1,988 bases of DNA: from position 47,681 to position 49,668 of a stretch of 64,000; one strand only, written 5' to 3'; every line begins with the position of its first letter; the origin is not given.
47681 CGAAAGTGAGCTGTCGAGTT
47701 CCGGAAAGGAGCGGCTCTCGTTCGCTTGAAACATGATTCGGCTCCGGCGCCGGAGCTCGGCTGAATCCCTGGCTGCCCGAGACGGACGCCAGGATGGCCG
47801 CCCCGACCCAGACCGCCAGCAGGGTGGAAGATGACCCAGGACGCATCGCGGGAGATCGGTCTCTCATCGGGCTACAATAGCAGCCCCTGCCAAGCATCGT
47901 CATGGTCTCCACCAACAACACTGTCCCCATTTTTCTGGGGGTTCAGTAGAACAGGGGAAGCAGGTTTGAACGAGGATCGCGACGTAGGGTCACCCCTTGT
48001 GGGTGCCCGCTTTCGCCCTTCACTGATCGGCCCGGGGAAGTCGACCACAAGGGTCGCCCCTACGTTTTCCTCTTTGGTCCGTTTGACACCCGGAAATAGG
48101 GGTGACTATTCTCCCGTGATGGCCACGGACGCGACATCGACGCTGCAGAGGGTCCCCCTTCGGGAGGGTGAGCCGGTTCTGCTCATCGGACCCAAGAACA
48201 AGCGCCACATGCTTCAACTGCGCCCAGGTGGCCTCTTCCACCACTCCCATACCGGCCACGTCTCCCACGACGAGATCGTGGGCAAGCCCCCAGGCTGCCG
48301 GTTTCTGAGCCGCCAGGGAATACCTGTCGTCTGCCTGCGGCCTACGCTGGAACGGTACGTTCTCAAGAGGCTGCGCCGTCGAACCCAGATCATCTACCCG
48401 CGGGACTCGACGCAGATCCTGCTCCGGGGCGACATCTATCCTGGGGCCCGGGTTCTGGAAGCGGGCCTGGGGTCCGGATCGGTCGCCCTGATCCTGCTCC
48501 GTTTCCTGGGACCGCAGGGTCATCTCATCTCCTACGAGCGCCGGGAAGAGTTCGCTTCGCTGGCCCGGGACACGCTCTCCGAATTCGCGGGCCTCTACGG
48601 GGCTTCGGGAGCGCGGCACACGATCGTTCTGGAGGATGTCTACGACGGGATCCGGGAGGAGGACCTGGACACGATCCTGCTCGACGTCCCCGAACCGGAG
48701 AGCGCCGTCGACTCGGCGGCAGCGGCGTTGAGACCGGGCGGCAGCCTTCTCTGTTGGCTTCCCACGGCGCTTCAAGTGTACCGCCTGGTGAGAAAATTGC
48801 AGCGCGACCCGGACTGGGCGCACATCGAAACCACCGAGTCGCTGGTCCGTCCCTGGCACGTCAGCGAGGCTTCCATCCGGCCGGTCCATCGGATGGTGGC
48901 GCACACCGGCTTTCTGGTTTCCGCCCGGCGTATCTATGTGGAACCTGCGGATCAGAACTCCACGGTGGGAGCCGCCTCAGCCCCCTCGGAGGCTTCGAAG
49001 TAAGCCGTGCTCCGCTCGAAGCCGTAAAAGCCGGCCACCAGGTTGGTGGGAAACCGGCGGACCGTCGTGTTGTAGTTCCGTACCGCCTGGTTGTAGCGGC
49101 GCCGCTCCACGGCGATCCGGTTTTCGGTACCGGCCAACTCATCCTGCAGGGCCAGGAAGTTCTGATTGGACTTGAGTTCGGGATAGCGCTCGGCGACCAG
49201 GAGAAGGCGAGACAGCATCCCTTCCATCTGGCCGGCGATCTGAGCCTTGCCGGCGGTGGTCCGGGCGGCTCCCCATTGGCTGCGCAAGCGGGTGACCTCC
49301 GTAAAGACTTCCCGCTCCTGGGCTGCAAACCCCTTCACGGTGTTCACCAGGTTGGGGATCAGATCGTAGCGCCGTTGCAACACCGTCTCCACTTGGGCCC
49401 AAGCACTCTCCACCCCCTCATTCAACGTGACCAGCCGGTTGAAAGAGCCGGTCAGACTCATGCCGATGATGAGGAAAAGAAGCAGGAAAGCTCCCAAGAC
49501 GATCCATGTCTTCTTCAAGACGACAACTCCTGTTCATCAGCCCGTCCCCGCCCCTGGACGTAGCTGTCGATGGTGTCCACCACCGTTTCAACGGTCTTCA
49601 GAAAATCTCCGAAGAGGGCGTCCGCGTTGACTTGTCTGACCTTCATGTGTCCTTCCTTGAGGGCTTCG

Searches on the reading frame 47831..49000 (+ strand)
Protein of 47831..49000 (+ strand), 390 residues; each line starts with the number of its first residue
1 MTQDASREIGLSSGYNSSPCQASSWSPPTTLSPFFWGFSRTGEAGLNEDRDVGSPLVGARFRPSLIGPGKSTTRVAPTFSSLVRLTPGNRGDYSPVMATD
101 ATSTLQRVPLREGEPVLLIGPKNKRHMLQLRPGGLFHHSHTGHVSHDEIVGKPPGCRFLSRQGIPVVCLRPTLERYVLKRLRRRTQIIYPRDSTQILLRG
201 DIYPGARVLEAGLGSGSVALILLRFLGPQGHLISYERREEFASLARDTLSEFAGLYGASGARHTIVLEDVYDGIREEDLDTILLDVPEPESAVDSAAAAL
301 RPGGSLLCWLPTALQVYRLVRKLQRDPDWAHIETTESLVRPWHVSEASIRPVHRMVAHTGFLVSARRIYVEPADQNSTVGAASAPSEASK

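Call 89: search_protein_families(library=pfam, proteins=[window:47831-49000:+], max_evalue=0.00001)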
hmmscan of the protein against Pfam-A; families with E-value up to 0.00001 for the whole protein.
window:47831-49000:+ (390 aa): 3 families
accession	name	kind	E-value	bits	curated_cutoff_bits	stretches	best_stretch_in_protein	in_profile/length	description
PF08704.16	GCD14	-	1.7e-27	97.2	26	1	168-350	5-185/247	tRNA methyltransferase complex GCD14 subunit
PF14801.12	TrmI-like_N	-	1e-13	51.4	24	1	109-156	2-48/50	TrmI-like N-terminal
PF21985.2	TR61B_FKBP-like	-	6.5e-06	26.3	27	0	125-160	18-52/55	TR61B FKBP-like domain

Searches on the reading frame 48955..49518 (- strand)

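Call 89: search_protein_families(library=pfam, proteins=[window:48955-49518:-], max_evalue=0.00001)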
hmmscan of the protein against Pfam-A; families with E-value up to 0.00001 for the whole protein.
window:48955-49518:- (188 aa): 1 family
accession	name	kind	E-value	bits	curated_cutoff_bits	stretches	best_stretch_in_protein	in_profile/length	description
PF04011.17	LemA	-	7.1e-59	198.3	26.2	1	39-188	1-149/149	LemA family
